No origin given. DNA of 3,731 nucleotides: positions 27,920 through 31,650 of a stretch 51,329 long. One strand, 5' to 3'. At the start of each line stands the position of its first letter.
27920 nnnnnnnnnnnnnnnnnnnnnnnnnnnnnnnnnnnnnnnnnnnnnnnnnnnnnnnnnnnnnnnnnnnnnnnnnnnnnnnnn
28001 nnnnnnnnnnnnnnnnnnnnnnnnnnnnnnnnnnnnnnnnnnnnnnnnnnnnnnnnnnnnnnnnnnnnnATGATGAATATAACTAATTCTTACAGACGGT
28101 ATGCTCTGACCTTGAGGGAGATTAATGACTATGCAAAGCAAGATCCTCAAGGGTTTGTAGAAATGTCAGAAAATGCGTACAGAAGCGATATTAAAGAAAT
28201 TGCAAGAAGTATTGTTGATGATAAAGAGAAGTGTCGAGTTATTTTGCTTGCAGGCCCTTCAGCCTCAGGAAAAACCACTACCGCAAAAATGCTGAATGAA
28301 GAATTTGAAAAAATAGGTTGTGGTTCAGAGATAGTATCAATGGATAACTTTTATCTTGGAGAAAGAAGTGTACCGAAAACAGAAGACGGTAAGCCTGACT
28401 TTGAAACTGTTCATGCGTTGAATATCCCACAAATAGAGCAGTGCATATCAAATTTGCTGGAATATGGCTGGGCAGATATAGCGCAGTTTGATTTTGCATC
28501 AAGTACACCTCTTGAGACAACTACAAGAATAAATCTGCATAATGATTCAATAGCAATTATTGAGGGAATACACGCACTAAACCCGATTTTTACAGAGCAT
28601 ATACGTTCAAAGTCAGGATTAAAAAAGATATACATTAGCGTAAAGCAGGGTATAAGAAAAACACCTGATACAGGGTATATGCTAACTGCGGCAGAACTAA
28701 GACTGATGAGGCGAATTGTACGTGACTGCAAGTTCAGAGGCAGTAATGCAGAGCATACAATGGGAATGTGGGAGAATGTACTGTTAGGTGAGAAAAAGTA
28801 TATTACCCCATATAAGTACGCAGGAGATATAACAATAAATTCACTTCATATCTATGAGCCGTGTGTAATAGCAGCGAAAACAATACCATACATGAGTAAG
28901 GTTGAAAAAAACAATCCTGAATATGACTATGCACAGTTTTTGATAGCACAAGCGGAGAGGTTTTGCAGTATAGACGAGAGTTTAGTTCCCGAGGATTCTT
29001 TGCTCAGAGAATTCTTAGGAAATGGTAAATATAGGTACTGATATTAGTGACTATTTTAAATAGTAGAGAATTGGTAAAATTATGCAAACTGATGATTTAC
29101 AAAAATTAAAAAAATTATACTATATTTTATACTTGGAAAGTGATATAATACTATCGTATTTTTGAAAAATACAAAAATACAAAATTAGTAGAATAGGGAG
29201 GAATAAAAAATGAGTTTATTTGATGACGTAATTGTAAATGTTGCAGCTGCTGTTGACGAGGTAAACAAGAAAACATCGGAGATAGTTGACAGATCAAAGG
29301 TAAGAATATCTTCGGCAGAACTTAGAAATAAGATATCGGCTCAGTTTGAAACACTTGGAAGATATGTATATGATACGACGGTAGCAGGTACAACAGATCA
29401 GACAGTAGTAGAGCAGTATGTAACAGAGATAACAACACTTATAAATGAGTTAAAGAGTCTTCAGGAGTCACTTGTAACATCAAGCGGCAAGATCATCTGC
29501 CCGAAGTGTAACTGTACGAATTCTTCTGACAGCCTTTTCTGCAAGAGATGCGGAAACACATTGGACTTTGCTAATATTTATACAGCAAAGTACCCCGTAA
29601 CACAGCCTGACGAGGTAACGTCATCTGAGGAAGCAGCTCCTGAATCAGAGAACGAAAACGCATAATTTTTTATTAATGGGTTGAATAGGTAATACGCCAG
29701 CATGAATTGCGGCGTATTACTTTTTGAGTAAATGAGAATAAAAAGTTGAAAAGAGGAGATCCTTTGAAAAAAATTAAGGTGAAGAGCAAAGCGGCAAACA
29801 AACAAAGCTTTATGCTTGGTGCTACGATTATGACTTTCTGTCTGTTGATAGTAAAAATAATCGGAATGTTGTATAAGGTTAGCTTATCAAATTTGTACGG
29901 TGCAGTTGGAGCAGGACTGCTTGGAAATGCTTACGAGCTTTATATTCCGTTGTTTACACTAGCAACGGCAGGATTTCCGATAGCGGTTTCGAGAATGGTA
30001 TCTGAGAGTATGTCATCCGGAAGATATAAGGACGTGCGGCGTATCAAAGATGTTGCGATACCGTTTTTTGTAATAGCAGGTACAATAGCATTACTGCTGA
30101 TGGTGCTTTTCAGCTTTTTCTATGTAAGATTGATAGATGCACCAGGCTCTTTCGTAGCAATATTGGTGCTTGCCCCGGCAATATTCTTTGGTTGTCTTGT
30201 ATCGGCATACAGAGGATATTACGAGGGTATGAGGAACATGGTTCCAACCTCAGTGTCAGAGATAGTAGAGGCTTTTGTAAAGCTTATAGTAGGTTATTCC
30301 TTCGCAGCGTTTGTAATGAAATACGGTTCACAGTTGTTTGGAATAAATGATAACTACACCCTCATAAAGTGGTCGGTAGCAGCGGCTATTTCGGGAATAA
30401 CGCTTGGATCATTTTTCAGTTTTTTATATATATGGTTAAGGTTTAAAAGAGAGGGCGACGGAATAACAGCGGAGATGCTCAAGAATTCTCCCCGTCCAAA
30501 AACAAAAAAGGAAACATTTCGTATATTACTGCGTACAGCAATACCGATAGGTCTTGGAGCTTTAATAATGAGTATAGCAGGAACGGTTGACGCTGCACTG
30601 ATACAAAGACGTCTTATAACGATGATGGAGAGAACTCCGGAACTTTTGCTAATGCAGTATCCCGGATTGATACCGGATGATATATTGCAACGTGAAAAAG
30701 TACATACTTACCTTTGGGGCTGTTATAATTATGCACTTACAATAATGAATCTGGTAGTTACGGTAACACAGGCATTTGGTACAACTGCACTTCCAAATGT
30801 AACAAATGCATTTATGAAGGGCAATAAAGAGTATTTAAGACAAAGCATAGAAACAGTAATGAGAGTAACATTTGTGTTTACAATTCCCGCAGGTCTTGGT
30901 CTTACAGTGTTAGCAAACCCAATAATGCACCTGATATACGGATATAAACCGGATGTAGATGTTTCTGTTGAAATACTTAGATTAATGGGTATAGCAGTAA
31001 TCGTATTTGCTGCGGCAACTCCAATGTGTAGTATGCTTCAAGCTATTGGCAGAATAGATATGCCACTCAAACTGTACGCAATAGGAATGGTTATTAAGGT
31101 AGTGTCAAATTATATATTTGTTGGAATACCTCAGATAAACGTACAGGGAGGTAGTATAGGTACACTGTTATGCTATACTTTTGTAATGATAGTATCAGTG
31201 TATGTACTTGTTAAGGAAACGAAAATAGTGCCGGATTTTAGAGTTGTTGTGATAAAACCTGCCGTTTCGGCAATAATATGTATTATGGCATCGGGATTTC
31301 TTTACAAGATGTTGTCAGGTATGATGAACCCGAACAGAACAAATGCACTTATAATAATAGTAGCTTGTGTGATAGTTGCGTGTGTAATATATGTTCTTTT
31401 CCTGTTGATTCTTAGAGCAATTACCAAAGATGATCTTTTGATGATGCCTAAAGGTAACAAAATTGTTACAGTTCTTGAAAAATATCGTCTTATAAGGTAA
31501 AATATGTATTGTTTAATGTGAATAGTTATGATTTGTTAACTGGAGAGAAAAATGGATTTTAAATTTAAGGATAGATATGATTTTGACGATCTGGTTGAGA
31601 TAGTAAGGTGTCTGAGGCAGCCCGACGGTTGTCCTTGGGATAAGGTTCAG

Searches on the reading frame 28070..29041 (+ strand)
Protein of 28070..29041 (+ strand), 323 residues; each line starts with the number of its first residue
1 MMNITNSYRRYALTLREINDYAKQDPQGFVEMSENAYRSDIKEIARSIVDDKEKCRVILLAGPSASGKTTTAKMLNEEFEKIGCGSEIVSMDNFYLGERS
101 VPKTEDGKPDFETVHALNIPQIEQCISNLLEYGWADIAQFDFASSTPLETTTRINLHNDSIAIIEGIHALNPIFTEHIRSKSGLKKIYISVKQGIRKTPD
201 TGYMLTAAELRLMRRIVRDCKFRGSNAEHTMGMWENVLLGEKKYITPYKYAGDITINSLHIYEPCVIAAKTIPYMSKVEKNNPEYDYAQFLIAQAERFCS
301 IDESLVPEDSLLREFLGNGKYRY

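Call 74: search_protein_families(library=pfam, proteins=[window:28070-29041:+], max_evalue=1e-8)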
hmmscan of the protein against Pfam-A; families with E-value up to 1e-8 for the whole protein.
window:28070-29041:+ (323 aa): 1 family
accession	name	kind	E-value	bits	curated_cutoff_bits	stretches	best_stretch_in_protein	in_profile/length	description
PF00485.24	PRK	-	1.9e-15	57.7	22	1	57-259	1-190/196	Phosphoribulokinase / Uridine kinase family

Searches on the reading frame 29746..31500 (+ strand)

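Call 74: search_protein_families(library=pfam, proteins=[window:29746-31500:+], max_evalue=1e-8)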
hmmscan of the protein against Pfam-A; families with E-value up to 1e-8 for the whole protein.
window:29746-31500:+ (584 aa): 3 families
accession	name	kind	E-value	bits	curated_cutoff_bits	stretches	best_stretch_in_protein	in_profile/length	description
PF01943.22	Polysacc_synt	-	3.8e-14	53.2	28.2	1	26-290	5-236/274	Polysaccharide biosynthesis protein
PF03023.19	MurJ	-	1.9e-12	47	27.4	1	324-538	232-448/451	Lipid II flippase MurJ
PF01554.23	MatE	-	9e-10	38.9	24.9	1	327-457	31-161/161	MatE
